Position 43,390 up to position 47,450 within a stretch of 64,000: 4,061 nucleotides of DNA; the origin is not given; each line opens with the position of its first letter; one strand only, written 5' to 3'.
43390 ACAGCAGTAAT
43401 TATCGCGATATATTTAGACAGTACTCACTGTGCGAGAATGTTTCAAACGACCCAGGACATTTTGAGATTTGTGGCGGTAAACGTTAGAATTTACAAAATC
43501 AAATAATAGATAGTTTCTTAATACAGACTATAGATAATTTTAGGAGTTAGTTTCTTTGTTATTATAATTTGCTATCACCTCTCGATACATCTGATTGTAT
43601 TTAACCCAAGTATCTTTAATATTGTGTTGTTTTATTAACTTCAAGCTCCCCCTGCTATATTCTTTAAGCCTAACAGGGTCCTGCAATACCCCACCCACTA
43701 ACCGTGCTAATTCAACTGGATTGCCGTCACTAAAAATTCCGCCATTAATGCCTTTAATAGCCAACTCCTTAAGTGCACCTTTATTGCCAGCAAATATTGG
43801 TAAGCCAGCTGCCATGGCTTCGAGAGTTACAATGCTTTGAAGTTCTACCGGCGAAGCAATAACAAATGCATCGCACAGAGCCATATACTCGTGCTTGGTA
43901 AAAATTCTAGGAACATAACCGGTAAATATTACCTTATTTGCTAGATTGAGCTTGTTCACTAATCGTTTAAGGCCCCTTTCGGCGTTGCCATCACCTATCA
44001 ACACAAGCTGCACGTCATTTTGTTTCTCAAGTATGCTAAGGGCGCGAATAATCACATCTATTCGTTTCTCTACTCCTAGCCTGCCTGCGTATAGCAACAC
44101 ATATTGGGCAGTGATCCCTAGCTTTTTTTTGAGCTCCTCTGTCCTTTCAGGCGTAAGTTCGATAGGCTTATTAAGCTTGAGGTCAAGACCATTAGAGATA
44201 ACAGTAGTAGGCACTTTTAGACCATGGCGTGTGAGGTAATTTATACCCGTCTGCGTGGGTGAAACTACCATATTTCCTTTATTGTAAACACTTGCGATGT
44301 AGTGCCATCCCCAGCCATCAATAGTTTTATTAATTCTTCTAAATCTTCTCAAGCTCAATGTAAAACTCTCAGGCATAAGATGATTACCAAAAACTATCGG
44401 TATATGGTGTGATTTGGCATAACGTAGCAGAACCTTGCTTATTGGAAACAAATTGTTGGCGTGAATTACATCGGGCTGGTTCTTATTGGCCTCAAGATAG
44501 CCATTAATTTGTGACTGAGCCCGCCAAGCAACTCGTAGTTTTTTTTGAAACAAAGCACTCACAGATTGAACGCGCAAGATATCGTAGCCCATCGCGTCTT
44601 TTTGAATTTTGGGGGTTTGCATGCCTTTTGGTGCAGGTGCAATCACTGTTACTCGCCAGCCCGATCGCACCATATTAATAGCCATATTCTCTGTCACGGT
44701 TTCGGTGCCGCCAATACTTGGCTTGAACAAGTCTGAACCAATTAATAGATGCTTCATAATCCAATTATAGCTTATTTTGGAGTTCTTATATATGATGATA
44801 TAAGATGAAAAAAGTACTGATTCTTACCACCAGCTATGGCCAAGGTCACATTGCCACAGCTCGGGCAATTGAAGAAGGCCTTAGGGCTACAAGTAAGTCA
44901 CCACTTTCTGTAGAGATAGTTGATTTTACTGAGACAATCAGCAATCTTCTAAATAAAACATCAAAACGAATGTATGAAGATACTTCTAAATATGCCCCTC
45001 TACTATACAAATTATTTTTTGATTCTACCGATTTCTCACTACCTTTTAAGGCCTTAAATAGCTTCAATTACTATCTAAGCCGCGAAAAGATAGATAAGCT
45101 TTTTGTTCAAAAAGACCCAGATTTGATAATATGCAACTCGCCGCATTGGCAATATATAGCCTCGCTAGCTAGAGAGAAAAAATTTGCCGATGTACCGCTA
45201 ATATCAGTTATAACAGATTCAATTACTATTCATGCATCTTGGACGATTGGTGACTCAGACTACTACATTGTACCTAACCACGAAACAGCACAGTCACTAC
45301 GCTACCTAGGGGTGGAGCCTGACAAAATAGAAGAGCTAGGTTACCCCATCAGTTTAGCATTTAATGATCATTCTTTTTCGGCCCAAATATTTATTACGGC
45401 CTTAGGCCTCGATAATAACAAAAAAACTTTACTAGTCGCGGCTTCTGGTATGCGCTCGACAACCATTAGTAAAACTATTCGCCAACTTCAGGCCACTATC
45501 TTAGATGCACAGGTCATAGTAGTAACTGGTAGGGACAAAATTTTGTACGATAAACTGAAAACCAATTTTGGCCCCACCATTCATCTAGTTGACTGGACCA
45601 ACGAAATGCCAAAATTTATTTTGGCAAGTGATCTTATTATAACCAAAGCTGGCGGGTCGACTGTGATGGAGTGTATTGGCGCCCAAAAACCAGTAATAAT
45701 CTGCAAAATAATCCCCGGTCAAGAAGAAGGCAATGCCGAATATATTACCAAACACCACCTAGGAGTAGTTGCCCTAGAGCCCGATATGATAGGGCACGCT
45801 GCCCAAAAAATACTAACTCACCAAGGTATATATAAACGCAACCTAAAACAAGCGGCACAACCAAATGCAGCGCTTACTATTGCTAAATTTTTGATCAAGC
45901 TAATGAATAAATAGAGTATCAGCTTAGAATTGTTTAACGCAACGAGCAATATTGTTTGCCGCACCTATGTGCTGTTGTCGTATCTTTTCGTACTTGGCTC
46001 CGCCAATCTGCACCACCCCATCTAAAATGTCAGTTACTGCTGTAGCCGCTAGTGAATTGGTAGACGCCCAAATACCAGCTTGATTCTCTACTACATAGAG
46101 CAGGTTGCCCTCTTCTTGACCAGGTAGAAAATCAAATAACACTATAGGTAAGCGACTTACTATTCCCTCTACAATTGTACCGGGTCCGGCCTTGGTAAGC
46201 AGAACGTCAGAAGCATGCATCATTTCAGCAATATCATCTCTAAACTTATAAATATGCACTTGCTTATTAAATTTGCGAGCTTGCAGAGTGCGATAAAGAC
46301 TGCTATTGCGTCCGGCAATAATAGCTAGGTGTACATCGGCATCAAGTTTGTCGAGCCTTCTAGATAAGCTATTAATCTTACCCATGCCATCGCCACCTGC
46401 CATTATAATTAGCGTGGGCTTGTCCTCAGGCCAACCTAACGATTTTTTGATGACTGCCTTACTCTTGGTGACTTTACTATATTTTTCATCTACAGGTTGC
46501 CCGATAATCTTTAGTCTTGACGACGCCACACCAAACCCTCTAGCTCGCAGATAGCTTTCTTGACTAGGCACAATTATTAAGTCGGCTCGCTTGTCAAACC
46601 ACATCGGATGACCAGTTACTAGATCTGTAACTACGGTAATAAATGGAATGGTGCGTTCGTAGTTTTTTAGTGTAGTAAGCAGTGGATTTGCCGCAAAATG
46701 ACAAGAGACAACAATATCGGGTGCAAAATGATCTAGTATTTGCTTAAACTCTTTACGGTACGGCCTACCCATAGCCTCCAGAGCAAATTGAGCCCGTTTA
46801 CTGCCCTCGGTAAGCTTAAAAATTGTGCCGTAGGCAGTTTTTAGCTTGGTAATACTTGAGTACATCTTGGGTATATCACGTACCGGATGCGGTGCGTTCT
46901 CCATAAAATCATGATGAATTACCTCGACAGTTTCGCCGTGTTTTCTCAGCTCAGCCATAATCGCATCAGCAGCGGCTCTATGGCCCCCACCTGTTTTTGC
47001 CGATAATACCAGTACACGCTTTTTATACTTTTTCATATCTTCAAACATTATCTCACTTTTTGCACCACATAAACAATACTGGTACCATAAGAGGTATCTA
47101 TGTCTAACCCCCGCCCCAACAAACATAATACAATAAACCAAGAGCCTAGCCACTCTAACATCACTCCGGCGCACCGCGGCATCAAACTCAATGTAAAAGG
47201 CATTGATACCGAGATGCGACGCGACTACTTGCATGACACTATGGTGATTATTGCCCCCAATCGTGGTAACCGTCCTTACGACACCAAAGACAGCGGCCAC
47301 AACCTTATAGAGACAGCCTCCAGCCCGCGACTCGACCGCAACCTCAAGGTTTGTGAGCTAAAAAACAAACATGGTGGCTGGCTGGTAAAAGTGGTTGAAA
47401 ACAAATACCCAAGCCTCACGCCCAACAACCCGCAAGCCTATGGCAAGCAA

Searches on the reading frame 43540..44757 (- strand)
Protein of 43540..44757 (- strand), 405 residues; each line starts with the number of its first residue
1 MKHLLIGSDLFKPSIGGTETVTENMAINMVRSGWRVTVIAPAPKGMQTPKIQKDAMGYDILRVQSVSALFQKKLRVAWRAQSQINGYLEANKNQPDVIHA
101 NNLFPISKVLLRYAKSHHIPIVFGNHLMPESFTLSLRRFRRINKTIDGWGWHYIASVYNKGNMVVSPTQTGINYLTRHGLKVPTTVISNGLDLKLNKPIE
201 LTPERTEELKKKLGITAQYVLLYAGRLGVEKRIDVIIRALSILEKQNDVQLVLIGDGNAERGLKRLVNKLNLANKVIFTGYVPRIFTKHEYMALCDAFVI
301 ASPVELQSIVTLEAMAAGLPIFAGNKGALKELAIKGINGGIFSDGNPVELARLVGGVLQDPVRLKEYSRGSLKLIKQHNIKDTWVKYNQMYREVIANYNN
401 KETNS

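Call 11: search_protein_families(library=pfam, proteins=[window:43540-44757:-], max_evalue=0.001)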
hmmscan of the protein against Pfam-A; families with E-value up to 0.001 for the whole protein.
window:43540-44757:- (405 aa): 4 families
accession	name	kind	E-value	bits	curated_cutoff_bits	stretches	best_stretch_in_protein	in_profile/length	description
PF00534.26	Glycos_transf_1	-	2.4e-32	112.3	26.4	1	207-365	3-163/172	Glycosyl transferases group 1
PF13692.12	Glyco_trans_1_4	-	7.3e-28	98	27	1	219-360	2-142/142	Glycosyl transferases group 1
PF13439.12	Glyco_transf_4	-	3.8e-26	92.5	28.5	1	15-194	1-169/170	Glycosyltransferase Family 4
PF13579.12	Glyco_trans_4_4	-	5.1e-12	46.8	29.7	1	16-190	1-158/158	Glycosyl transferase 4-like domain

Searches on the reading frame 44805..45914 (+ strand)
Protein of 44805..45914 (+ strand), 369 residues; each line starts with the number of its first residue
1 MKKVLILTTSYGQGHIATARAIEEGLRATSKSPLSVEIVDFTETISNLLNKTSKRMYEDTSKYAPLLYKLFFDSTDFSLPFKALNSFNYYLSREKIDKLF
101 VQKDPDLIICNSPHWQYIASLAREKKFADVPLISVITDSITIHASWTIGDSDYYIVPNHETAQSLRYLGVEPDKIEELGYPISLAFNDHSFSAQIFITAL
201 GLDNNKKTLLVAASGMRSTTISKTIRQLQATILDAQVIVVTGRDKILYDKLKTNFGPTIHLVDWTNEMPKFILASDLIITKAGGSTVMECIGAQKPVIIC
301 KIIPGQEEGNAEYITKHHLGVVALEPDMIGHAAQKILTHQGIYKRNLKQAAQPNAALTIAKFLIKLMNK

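Call 11: search_protein_families(library=pfam, proteins=[window:44805-45914:+], max_evalue=0.001)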
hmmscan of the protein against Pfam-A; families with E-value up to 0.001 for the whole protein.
window:44805-45914:+ (369 aa): 3 families
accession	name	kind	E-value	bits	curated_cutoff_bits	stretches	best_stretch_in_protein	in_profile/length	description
PF06925.17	MGDG_synth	-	6.5e-24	85.3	25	1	15-182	1-169/169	Monogalactosyldiacylglycerol (MGDG) synthase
PF04101.22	Glyco_tran_28_C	-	3.1e-11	44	22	1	220-331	17-132/166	Glycosyltransferase family 28 C-terminal domain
PF13439.12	Glyco_transf_4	-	0.0004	20.9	28.5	0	88-176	56-160/170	Glycosyltransferase Family 4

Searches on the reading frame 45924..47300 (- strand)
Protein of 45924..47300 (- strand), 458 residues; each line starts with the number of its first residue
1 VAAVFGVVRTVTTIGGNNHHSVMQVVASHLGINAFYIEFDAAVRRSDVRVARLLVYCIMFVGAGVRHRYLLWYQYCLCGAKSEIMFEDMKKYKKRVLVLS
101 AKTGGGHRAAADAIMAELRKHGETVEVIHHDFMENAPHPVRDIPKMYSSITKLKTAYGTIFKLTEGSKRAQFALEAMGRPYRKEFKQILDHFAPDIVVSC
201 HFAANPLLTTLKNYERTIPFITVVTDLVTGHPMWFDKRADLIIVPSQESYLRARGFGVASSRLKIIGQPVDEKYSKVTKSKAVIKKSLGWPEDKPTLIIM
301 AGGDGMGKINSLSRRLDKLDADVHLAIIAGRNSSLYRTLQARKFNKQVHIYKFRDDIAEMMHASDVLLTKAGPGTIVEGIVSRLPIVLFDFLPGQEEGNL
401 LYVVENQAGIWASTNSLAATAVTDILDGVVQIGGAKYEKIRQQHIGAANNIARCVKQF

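Call 32: search_protein_families(library=pfam, proteins=[window:45924-47300:-], max_evalue=0.001)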
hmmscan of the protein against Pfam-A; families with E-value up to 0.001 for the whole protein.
window:45924-47300:- (458 aa): 4 families
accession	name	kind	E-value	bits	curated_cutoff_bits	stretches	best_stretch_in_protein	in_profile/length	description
PF06925.17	MGDG_synth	-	6.8e-27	95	25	1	107-270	1-169/169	Monogalactosyldiacylglycerol (MGDG) synthase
PF04101.22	Glyco_tran_28_C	-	1.2e-10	42.1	22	1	297-443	2-154/166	Glycosyltransferase family 28 C-terminal domain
PF13439.12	Glyco_transf_4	-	8.2e-06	26.4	28.5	1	110-272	7-168/170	Glycosyltransferase Family 4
PF13692.12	Glyco_trans_1_4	-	6e-05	23.8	27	1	320-405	32-125/142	Glycosyl transferases group 1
